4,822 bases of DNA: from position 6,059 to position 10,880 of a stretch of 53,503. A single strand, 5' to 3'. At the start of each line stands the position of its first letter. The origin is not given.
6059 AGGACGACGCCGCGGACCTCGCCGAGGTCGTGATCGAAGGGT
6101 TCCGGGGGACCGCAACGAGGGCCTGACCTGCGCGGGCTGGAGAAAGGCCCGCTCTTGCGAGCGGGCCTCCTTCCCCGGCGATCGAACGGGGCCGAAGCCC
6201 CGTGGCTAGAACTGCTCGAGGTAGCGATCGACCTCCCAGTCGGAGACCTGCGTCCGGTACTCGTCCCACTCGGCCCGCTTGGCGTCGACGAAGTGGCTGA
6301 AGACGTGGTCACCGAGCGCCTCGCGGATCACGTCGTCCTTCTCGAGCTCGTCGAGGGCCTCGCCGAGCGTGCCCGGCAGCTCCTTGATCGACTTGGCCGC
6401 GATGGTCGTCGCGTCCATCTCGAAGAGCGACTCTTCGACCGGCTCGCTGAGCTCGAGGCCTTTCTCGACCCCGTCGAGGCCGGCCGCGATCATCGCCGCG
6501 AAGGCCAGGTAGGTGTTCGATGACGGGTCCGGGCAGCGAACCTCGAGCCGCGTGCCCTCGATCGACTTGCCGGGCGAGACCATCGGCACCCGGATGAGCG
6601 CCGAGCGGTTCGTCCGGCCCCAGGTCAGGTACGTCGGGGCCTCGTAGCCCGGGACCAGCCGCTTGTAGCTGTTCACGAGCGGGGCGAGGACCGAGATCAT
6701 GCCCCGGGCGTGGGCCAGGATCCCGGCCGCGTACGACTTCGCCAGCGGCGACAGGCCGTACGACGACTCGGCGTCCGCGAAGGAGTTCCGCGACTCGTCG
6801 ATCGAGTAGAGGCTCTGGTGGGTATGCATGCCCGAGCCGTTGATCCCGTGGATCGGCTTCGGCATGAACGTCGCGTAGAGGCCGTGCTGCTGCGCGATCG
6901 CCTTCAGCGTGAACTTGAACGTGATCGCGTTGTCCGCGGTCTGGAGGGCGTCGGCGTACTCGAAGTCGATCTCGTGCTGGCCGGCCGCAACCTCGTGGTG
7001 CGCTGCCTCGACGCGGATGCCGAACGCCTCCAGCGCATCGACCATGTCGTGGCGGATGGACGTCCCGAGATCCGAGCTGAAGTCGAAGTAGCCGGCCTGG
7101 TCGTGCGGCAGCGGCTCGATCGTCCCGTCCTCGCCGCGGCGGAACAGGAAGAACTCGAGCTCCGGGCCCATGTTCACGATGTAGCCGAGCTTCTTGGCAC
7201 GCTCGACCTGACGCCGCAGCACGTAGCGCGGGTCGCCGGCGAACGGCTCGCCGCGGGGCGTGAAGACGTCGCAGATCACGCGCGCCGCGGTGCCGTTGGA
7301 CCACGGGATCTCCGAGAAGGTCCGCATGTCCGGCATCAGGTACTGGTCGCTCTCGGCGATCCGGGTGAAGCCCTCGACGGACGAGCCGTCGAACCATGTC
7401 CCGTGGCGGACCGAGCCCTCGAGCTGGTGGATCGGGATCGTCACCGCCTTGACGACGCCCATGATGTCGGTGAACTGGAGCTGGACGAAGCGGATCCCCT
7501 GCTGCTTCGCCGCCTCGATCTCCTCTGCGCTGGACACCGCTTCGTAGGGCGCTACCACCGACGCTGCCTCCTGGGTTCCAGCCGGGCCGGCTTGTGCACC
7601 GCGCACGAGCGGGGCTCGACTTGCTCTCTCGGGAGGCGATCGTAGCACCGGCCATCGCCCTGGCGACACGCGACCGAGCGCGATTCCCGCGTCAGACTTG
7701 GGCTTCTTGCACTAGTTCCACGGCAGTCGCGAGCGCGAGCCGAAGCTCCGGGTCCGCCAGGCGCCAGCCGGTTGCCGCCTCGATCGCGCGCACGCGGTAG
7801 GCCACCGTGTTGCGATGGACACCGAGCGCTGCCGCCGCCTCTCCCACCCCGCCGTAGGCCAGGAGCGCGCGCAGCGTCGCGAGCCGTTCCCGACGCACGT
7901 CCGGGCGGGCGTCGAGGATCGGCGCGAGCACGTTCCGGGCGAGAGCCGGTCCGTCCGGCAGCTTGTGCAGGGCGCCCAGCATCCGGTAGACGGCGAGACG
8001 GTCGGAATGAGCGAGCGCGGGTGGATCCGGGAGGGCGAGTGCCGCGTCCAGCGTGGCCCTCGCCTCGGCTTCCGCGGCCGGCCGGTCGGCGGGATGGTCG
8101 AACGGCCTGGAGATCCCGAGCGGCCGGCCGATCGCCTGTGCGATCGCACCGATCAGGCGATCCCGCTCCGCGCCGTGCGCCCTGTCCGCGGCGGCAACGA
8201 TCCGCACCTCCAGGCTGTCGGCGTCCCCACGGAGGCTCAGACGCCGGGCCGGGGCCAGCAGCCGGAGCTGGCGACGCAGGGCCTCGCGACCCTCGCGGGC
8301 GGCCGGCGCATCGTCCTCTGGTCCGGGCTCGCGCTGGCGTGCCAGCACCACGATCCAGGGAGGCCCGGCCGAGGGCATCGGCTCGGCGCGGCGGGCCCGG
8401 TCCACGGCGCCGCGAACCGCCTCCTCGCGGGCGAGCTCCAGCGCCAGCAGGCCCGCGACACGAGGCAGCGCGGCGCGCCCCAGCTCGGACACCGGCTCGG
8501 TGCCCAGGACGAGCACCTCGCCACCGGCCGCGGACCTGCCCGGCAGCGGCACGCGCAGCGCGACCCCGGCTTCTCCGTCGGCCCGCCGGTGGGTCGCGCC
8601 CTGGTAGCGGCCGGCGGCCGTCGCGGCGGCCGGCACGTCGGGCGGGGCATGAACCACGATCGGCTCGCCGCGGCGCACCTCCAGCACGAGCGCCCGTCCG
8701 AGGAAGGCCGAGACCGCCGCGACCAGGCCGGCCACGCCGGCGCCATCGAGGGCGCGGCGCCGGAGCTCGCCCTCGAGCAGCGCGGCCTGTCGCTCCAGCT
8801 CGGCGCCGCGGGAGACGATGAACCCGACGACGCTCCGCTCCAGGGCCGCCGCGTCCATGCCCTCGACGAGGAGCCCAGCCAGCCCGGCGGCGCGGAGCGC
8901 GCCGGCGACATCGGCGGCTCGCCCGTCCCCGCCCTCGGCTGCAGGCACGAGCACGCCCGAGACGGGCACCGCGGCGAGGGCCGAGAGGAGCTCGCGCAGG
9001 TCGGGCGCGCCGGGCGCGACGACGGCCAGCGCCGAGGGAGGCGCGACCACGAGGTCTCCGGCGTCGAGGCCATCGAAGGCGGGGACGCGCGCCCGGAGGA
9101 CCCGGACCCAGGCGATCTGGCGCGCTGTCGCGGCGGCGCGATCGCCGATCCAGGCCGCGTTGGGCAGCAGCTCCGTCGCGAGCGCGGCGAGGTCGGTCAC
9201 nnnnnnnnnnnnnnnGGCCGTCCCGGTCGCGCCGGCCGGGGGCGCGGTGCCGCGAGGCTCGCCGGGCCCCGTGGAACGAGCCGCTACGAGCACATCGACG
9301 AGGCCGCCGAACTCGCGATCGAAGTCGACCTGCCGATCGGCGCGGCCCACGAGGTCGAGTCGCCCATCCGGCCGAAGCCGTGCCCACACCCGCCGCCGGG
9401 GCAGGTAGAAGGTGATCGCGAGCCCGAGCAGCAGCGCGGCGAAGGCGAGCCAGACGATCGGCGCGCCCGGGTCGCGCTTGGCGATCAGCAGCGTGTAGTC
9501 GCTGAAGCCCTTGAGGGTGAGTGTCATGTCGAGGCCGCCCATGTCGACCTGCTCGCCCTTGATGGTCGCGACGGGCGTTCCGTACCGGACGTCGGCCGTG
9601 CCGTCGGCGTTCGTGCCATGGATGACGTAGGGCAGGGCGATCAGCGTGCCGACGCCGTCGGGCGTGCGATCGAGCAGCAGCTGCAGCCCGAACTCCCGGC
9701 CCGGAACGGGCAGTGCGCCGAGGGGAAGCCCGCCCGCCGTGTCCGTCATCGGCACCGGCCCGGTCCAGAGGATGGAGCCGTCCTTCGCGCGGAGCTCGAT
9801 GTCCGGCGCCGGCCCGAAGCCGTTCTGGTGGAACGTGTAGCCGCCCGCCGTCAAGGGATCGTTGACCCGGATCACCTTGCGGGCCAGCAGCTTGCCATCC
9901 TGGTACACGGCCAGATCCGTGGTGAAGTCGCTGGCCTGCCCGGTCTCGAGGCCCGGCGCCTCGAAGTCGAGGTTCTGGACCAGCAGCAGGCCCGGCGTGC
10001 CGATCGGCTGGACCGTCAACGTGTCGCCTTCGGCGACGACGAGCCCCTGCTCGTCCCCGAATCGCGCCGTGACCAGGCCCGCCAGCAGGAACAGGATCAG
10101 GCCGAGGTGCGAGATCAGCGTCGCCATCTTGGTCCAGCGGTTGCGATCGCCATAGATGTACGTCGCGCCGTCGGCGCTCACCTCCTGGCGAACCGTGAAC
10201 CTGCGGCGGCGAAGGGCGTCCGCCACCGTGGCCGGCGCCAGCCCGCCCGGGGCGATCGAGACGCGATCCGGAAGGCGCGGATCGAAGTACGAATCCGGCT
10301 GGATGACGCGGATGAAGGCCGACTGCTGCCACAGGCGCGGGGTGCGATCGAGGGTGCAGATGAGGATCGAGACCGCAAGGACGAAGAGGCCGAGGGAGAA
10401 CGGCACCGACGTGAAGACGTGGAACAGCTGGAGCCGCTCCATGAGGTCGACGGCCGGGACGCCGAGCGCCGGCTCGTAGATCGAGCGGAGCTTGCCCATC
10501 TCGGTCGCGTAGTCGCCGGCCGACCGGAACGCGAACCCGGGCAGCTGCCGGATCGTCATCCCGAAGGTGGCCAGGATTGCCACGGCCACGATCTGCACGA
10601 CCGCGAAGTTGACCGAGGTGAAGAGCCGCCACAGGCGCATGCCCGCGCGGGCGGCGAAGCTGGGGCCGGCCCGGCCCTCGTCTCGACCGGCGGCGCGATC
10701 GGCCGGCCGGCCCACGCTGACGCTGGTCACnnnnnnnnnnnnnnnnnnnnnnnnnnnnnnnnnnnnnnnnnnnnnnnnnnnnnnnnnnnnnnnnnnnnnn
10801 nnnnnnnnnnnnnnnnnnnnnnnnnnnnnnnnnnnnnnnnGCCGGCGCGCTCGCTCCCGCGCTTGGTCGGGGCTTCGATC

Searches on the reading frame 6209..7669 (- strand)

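Call 7: search_protein_families(library=pfam, proteins=[window:6209-7669:-], max_evalue=0.001)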
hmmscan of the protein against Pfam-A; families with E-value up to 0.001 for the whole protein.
window:6209-7669:- (487 aa): 2 families
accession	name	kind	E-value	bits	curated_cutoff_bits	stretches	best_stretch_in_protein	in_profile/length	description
PF00120.29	Gln-synt_C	-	6e-129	430.5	24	1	145-483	2-344/344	Glutamine synthetase, catalytic domain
PF03951.24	Gln-synt_N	-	1.1e-27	95.9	33.4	1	59-138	2-82/82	Glutamine synthetase, beta-Grasp domain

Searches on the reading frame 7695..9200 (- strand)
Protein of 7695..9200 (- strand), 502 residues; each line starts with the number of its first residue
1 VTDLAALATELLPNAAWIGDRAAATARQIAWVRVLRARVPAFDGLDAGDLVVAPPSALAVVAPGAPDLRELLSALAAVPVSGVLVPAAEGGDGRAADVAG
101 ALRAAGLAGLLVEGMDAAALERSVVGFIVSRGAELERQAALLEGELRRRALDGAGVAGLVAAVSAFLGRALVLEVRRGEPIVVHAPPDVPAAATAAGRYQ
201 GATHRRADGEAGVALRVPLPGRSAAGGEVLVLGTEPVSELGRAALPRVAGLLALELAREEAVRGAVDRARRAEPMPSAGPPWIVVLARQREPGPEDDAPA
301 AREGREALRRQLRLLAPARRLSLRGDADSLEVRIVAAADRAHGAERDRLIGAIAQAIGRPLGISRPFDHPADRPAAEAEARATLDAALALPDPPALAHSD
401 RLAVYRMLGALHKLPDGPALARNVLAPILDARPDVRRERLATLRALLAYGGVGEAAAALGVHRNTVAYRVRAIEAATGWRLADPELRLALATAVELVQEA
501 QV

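Call 7: search_protein_families(library=pfam, proteins=[window:7695-9200:-], max_evalue=0.001)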
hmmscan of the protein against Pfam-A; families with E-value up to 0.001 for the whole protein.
window:7695-9200:- (502 aa): 2 families
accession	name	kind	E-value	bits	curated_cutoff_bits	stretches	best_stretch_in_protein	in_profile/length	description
PF13556.12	HTH_30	-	1.4e-15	57.2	27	1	440-495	2-58/59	PucR C-terminal helix-turn-helix domain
PF00126.33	HTH_1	-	0.00029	21.2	26.6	1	439-482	3-46/60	Bacterial regulatory helix-turn-helix protein, lysR family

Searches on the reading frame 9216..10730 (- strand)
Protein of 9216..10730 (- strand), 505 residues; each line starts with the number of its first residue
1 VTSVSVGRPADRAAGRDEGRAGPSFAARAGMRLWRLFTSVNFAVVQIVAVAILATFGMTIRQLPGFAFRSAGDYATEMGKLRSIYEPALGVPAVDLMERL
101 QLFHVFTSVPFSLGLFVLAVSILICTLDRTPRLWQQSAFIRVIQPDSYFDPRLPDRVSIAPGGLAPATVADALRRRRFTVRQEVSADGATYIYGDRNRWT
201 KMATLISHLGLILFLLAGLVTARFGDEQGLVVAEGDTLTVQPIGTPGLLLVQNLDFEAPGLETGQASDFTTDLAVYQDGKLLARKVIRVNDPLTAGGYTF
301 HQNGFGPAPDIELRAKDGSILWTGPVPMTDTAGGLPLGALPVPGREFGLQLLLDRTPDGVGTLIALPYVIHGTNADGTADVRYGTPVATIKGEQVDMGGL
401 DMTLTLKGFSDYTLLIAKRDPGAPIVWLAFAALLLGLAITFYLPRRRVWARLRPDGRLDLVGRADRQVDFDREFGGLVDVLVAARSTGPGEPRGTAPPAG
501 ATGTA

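Call 7: search_protein_families(library=pfam, proteins=[window:9216-10730:-], max_evalue=0.001)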
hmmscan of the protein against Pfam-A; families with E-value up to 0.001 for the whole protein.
window:9216-10730:- (505 aa): 1 family
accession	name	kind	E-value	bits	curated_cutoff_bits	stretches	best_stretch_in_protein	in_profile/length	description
PF05140.19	ResB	-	4.1e-55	187.9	24.6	1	40-474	1-485/486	ResB-like family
